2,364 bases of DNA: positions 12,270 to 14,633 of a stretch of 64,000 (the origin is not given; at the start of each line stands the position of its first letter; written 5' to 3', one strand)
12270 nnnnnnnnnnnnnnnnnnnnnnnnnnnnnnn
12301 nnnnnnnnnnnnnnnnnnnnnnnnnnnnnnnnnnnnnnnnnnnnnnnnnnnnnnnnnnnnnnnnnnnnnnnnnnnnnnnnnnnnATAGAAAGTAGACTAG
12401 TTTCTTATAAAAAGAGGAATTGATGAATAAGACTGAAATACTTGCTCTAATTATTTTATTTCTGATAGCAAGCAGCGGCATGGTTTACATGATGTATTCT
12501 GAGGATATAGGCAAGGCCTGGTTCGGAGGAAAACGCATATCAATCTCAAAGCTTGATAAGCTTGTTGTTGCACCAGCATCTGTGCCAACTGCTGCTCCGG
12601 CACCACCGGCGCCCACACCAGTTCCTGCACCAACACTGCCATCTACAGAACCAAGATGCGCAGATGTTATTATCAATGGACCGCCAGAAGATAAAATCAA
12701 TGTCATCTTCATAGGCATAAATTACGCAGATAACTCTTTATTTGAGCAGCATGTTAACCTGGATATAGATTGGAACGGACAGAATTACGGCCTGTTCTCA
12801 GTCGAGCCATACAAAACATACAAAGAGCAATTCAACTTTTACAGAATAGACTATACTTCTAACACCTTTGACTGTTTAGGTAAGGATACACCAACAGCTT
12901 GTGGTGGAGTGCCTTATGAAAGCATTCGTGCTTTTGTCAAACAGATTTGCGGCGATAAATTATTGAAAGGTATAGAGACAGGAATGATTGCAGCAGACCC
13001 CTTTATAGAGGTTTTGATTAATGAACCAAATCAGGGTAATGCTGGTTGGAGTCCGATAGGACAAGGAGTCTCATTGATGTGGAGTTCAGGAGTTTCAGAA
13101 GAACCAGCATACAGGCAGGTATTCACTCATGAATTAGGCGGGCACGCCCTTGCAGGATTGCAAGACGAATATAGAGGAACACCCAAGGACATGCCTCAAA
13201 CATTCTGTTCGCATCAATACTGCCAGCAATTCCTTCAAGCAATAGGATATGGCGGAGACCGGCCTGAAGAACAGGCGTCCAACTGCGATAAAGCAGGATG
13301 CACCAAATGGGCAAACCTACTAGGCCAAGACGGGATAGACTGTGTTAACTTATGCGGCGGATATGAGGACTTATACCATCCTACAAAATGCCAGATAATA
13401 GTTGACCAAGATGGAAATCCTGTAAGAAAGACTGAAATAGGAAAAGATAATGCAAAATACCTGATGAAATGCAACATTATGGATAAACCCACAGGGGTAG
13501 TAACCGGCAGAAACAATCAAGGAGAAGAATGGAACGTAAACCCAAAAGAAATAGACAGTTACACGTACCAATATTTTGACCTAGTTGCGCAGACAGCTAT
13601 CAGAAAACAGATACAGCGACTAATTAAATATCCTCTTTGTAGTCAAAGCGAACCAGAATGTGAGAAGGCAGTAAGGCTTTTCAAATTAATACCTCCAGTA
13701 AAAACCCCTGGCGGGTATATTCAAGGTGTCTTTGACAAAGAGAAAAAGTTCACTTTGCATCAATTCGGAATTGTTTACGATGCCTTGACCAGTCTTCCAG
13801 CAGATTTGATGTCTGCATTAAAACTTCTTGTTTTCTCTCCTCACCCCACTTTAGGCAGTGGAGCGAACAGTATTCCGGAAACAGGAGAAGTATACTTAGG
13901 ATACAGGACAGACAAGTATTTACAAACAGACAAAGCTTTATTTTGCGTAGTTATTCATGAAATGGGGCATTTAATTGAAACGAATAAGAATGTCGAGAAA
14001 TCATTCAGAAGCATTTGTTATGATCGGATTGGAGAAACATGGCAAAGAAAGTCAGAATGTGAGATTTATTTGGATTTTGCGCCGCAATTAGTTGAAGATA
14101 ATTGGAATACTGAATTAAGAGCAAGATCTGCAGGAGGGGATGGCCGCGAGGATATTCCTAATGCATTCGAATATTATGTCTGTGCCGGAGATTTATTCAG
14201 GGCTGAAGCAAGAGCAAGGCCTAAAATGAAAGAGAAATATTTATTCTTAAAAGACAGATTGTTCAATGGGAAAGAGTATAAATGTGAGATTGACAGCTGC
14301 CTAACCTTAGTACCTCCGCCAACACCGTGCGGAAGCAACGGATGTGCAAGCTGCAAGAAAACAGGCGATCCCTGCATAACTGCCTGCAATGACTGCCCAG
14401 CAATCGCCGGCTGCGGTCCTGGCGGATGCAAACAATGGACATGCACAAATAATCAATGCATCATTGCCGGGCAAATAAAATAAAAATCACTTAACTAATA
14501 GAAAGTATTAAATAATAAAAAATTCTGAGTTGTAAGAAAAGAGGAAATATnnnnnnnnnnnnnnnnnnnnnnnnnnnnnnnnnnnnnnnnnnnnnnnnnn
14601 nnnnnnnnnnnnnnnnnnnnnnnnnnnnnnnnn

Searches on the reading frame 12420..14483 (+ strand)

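Call 11: search_protein_families(library=pfam, proteins=[window:12420-14483:+], max_evalue=0.01)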
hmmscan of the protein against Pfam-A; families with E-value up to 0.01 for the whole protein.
window:12420-14483:+ (687 aa): 1 family
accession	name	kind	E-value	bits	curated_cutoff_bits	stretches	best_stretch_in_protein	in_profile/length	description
PF09471.16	Peptidase_M64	-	2.4e-05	24.1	26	1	87-254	7-164/302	IgA Peptidase M64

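Call 25: search_protein_families(library=ncbifam, proteins=[window:12420-14483:+], max_evalue=0.01)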
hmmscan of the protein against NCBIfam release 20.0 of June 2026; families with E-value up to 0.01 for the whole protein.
window:12420-14483:+ (687 aa): 0 families

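Call 80: search_protein_families(library=padloc, proteins=[window:12420-14483:+], max_evalue=0.01)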
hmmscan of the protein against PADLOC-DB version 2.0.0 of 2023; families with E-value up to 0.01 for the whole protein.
window:12420-14483:+ (687 aa): 0 families
